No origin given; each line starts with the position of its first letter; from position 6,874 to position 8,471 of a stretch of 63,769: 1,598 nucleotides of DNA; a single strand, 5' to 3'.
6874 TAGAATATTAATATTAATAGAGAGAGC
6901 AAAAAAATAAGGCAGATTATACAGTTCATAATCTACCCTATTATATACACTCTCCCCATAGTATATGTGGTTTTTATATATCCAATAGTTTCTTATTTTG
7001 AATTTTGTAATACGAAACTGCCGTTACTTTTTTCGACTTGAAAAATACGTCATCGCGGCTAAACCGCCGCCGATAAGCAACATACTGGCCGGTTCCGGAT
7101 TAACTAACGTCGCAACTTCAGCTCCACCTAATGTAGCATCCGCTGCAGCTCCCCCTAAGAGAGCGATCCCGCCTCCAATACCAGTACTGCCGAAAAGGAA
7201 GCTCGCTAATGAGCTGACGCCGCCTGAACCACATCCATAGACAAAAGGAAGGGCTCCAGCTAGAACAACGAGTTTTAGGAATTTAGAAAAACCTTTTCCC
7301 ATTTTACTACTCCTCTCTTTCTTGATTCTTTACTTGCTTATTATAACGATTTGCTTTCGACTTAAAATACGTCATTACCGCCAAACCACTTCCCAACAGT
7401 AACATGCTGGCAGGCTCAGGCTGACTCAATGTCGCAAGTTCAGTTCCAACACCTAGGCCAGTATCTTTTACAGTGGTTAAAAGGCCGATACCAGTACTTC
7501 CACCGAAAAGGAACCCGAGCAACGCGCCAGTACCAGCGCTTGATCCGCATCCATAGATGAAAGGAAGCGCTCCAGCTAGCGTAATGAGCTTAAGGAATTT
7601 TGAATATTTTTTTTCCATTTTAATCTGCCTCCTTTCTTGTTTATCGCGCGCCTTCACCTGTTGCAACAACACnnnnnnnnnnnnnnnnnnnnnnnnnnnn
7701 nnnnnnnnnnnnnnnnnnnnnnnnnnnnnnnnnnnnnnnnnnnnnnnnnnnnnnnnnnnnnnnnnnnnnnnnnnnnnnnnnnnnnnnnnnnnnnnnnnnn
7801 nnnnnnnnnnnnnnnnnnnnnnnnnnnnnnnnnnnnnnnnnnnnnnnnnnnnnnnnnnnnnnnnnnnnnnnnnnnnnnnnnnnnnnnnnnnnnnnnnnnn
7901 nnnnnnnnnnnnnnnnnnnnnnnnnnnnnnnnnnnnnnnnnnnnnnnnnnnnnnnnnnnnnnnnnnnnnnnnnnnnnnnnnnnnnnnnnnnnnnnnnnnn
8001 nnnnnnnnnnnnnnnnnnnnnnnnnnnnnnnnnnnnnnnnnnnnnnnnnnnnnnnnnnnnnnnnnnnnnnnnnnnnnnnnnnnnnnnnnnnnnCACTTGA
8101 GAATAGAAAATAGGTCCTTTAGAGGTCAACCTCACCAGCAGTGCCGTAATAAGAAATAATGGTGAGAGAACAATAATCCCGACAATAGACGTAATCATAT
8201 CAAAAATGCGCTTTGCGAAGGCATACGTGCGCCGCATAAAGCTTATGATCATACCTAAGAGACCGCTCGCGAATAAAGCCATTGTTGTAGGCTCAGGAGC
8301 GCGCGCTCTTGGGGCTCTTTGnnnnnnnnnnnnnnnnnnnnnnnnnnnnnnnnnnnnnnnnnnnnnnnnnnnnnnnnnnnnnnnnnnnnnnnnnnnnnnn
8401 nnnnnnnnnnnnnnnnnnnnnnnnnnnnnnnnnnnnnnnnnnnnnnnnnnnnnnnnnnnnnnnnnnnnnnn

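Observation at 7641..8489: Priming sugar-phosphate transferase with a complete signal peptide + PEP-CTERM module fused in front of its catalytic domain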

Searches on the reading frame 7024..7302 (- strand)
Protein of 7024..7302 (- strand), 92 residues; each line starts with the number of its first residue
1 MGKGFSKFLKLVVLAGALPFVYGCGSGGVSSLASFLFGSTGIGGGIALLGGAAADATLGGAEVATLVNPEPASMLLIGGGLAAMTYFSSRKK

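Call 3: search_protein_families(library=ncbifam, proteins=[window:7024-7302:-], max_evalue=1)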
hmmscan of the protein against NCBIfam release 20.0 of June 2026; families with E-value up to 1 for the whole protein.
window:7024-7302:- (92 aa): 6 families
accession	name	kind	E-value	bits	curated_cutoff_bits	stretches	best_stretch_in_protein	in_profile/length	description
NF038129.1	PEP_NF038129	equivalog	0.0051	16.7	65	1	54-90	159-193/194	NF038129 family PEP-CTERM protein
TIGR02595.1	PEP_CTERM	domain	0.0052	17.5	16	1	69-92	2-23/24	PEP-CTERM sorting domain-containing protein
TIGR03370.1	VPLPA-CTERM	domain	0.0063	16.5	25.35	1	71-85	4-18/25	VPLPA-CTERM sorting domain-containing protein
NF041538.1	PEP_EDSA_1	subfamily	0.013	15.2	100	1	69-91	285-307/307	EDSAP-1 family PEP-CTERM protein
NF033554.9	floc_PepA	equivalog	0.016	15.1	80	1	69-92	238-261/261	flocculation-associated PEP-CTERM protein PepA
NF038125.1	PEP_CTERM_THxN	subfamily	0.055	13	85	1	68-91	223-246/246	THxN family PEP-CTERM protein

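Call 4: search_protein_families(library=pfam, proteins=[window:7024-7302:-], max_evalue=1)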
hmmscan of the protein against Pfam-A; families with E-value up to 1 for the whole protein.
window:7024-7302:- (92 aa): 1 family
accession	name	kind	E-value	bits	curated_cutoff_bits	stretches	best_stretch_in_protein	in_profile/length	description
PF07589.16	PEP-CTERM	-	6.2e-05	23.4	20.7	1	69-91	3-24/24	PEP-CTERM motif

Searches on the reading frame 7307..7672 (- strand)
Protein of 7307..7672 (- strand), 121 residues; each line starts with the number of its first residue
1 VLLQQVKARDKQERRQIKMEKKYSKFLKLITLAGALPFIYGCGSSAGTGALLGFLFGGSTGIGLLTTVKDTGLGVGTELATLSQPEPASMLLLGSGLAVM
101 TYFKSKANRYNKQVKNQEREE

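Call 3: search_protein_families(library=ncbifam, proteins=[window:7307-7672:-], max_evalue=1)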
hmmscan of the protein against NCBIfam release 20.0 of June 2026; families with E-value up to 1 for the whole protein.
window:7307-7672:- (121 aa): 5 families
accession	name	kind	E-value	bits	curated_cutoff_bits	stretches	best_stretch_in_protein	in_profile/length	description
TIGR03370.1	VPLPA-CTERM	domain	0.0038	17.2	25.35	1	87-101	4-18/25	VPLPA-CTERM sorting domain-containing protein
NF041538.1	PEP_EDSA_1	subfamily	0.0049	16.6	100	1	78-102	276-302/307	EDSAP-1 family PEP-CTERM protein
NF038125.1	PEP_CTERM_THxN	subfamily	0.035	13.7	85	1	62-103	199-242/246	THxN family PEP-CTERM protein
TIGR02595.1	PEP_CTERM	domain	0.036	14.9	16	1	85-102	2-18/24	PEP-CTERM sorting domain-containing protein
NF038129.1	PEP_NF038129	equivalog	0.064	13.1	65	1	83-102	170-189/194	NF038129 family PEP-CTERM protein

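Call 4: search_protein_families(library=pfam, proteins=[window:7307-7672:-], max_evalue=1)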
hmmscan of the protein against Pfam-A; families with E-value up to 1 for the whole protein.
window:7307-7672:- (121 aa): 1 family
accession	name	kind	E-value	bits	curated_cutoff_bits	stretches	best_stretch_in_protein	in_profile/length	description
PF07589.16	PEP-CTERM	-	0.00083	19.8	20.7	1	85-99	3-18/24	PEP-CTERM motif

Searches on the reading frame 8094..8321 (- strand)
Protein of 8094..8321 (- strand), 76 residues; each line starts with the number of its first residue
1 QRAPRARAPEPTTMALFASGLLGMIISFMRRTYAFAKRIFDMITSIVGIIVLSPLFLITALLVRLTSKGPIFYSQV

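Call 32: find_related_loci(query=A2, collection=metagenome_contigs, flank=8000)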
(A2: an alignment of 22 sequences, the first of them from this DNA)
Query A2 (76 aa) in metagenome_contigs; peptide patterns used: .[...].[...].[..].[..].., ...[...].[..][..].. (x = any residue, [..] = any of these).
600 stretches matched a pattern (row limit reached: there are more); 30 encode a relative of the query (tblastn E <= 1e-3); 30 distinct loci.
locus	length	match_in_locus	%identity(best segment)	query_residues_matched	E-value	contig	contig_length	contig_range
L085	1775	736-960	68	1-75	2e-33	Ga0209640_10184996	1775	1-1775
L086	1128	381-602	69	2-75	7e-33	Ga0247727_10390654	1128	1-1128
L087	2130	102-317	67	5-76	4e-32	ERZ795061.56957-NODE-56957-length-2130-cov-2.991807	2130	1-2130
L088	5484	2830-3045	65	5-76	9e-32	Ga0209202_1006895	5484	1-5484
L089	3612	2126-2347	61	2-75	6e-30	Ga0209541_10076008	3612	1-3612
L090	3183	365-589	63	1-75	2e-29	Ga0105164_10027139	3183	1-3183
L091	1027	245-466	61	2-75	1e-29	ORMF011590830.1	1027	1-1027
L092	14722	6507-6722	60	5-76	8e-29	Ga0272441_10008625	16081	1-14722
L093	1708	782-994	61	5-75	7e-28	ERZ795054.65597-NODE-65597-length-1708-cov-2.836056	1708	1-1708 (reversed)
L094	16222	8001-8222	57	3-76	2e-26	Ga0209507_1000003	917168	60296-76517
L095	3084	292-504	56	5-75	3e-26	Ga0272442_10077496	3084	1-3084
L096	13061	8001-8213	55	5-75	4e-26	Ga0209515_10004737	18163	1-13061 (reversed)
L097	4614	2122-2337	58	6-76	3e-25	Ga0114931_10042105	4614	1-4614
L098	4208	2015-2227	49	5-75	2e-23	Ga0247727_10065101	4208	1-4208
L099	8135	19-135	49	37-75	4e-10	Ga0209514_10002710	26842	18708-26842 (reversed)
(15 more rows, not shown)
